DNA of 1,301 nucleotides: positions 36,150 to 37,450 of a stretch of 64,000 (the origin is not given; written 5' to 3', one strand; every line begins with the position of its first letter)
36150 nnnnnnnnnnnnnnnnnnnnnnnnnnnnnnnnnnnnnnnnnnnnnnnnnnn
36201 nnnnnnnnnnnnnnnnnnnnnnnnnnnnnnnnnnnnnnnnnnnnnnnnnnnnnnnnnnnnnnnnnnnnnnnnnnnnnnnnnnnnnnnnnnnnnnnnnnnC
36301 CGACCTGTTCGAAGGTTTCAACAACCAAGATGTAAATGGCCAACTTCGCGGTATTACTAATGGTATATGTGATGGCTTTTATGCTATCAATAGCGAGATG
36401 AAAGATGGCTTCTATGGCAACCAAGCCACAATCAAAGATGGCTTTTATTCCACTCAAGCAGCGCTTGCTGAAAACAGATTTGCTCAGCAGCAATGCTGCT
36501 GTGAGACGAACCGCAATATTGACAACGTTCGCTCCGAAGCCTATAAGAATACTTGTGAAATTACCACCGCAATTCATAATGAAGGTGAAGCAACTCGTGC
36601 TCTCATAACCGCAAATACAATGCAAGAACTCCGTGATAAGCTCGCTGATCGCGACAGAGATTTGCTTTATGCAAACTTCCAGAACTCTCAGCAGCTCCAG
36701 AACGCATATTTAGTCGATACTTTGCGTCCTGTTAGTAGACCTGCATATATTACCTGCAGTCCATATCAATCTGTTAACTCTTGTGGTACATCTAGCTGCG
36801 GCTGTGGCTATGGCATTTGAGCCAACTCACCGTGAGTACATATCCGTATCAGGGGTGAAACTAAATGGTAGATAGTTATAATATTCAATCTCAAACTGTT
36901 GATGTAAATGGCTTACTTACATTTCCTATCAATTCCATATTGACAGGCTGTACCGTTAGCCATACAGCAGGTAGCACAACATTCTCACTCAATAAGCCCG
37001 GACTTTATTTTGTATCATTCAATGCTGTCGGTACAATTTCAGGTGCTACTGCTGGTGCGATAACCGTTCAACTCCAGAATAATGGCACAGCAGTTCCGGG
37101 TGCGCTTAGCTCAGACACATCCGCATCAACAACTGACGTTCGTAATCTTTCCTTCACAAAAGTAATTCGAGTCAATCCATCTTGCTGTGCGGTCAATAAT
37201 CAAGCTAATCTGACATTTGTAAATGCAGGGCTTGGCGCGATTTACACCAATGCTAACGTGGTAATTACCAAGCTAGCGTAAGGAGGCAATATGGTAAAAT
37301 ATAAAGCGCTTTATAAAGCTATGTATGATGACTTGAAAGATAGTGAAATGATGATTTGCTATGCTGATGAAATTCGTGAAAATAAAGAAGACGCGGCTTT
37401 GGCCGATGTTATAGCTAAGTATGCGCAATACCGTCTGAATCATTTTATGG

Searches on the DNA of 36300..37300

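Call 40: search_rna_families(source=window, start=36300, end=37300, threshold=evalue, max_evalue=1, show_alignments=1)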
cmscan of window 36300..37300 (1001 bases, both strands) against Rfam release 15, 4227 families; matches with E-value up to 1: 1.
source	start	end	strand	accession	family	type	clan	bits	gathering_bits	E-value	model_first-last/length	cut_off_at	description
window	36436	36503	-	RF00460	U1A_PIE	Cis-reg;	-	18.6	50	0.91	1-74/74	no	U1A polyadenylation inhibition element (PIE)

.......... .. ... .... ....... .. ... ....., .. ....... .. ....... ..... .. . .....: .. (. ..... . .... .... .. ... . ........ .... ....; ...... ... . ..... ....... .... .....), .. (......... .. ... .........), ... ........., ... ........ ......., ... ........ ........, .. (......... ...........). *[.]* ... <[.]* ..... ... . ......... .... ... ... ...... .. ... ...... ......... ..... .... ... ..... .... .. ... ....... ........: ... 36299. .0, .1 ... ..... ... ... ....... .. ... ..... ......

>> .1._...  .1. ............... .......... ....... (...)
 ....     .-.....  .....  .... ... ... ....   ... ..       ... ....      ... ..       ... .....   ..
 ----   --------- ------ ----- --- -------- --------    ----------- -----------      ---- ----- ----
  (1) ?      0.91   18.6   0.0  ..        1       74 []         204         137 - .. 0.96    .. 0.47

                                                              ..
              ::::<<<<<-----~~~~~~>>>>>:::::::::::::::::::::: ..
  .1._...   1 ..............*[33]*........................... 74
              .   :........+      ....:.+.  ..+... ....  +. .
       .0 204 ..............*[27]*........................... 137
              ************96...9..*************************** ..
